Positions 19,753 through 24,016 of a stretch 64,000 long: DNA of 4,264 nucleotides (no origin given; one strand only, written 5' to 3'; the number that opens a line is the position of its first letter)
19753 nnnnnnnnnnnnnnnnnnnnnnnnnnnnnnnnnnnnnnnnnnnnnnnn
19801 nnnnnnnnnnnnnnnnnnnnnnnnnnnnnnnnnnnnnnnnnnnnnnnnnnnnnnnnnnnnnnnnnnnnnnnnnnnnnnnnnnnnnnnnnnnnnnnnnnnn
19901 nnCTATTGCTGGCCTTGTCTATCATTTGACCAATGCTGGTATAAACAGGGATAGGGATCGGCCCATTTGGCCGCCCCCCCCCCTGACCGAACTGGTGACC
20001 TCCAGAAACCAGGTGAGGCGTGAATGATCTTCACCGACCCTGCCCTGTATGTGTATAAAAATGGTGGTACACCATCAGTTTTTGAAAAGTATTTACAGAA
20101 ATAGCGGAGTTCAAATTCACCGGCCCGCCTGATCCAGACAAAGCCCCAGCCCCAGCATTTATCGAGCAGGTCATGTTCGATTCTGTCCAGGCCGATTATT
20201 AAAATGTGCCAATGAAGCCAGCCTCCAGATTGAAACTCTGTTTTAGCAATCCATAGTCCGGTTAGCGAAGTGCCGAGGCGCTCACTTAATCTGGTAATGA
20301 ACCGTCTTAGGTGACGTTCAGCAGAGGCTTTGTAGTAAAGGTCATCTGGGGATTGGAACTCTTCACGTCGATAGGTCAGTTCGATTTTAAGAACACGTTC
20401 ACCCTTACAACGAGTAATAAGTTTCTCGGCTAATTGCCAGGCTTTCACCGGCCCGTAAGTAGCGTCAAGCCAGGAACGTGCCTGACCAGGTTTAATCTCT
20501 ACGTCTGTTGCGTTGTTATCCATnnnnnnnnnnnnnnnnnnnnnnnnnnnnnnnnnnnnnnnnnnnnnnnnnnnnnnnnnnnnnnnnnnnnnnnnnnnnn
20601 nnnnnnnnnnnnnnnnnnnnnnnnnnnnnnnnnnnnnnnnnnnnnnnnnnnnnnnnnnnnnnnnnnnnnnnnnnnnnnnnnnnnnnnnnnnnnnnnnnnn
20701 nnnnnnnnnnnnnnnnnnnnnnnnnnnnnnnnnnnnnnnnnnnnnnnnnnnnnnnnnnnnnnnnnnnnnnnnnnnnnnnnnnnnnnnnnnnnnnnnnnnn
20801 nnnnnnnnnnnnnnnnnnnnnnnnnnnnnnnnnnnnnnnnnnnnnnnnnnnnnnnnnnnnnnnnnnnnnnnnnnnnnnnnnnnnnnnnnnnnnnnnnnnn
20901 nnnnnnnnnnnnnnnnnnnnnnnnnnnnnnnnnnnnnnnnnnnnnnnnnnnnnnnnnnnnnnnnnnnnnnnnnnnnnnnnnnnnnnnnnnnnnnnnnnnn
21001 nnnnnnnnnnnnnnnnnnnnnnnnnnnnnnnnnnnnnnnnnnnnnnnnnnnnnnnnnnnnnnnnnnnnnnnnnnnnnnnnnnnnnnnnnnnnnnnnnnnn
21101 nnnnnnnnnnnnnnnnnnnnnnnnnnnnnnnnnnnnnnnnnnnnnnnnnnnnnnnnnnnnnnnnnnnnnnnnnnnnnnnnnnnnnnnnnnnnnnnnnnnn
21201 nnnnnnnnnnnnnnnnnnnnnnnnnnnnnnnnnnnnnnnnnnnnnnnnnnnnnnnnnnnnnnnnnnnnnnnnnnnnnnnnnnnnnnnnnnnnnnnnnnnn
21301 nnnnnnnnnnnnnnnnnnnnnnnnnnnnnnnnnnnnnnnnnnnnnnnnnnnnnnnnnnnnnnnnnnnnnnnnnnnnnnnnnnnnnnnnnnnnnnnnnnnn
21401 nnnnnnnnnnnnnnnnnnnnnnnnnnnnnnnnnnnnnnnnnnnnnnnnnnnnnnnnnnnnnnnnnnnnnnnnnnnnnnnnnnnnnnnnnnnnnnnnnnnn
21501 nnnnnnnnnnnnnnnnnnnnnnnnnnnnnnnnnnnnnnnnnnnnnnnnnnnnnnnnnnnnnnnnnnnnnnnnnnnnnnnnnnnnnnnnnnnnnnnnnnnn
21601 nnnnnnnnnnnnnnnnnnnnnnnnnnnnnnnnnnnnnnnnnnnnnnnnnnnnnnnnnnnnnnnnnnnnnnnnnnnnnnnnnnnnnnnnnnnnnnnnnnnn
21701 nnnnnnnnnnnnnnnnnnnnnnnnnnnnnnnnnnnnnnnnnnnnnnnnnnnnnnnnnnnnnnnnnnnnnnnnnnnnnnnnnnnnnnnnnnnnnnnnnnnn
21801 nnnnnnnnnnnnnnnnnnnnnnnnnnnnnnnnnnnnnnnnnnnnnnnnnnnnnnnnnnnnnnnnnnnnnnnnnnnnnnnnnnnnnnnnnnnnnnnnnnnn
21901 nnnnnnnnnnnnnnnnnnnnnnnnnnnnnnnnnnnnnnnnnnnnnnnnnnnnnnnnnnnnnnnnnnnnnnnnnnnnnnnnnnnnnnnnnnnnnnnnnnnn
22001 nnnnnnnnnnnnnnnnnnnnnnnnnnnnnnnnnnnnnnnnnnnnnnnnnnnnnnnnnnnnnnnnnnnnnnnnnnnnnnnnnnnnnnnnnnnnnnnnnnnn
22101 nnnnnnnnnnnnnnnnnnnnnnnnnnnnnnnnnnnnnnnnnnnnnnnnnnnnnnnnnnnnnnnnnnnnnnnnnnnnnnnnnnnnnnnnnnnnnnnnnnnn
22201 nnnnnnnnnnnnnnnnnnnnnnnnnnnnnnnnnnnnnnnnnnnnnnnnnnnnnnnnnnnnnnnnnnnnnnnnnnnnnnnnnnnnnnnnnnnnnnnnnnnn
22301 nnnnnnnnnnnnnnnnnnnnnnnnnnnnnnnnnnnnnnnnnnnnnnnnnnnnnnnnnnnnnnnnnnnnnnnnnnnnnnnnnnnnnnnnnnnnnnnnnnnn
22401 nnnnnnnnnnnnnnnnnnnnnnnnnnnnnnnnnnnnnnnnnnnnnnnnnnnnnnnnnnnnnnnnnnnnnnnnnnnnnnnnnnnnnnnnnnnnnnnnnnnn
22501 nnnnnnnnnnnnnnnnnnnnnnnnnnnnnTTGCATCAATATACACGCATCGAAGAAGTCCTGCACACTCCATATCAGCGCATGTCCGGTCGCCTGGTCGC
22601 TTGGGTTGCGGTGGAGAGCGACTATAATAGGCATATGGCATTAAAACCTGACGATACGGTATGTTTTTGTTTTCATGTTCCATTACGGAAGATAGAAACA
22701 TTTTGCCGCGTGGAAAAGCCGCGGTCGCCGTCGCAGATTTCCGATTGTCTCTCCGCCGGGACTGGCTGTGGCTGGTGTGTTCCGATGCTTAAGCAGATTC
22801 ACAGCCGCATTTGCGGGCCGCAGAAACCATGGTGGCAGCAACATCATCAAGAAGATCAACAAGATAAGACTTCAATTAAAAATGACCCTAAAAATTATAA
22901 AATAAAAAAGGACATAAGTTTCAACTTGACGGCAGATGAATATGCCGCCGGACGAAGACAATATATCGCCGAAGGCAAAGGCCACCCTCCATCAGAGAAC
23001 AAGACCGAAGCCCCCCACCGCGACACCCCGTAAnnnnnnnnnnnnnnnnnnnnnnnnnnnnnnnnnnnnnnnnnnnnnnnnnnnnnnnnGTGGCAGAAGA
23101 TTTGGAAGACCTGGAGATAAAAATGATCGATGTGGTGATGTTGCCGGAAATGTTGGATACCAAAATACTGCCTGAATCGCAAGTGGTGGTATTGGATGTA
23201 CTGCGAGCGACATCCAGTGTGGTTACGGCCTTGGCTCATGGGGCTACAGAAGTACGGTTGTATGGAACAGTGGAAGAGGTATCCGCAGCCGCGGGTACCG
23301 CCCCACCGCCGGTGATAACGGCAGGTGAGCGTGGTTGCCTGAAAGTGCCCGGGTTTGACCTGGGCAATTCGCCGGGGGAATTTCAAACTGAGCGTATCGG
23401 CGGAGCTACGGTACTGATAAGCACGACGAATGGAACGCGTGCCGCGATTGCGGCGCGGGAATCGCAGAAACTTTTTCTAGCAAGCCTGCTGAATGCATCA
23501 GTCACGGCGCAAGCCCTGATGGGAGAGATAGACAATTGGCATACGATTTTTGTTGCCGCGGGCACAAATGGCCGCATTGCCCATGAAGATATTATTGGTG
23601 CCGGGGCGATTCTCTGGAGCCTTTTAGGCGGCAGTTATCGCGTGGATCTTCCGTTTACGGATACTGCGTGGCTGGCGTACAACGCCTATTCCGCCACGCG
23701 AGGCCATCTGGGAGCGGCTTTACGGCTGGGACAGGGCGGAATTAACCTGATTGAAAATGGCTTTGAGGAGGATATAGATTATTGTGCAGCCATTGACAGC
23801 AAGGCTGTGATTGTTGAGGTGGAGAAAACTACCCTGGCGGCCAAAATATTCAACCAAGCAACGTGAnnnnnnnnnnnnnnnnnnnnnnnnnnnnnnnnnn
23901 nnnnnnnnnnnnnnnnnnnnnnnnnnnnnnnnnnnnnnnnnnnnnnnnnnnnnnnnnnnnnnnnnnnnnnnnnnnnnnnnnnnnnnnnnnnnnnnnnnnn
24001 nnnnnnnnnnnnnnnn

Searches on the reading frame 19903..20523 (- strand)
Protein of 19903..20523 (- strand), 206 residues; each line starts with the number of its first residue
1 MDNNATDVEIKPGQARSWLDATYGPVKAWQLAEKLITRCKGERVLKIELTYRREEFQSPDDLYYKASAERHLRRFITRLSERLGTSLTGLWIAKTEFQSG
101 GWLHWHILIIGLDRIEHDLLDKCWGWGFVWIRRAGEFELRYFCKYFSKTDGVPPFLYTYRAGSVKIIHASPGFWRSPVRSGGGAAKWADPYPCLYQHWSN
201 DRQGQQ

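Call 48: search_protein_families(library=pfam, proteins=[window:19903-20523:-], max_evalue=0.00001)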
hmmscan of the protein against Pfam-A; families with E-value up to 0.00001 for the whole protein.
window:19903-20523:- (206 aa): 1 family
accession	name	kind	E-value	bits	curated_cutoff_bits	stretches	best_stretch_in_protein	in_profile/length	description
PF23343.2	REP_ORF2-G2P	-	4.4e-12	46.6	27.8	1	49-149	6-98/99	Replication-associated protein ORF2/G2P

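Call 89: search_protein_families(library=phrogs, proteins=[window:19903-20523:-], max_evalue=0.001)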
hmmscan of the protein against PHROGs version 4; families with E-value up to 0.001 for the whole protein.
window:19903-20523:- (206 aa): 0 families

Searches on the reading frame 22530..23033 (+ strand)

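Call 48: search_protein_families(library=pfam, proteins=[window:22530-23033:+], max_evalue=0.00001)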
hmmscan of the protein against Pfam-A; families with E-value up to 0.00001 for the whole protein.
window:22530-23033:+ (167 aa): 1 family
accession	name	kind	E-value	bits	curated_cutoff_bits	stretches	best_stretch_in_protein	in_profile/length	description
PF04324.20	Fer2_BFD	-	1.9e-07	31.8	26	1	43-90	1-47/50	BFD-like [2Fe-2S] binding domain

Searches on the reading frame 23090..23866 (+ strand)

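Call 48: search_protein_families(library=pfam, proteins=[window:23090-23866:+], max_evalue=0.00001)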
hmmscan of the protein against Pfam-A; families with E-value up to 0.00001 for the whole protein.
window:23090-23866:+ (258 aa): 1 family
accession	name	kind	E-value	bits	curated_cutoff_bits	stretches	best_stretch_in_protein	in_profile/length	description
PF04029.19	2-ph_phosp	-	4.4e-57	193.3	26.4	1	18-245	3-224/226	2-phosphosulpholactate phosphatase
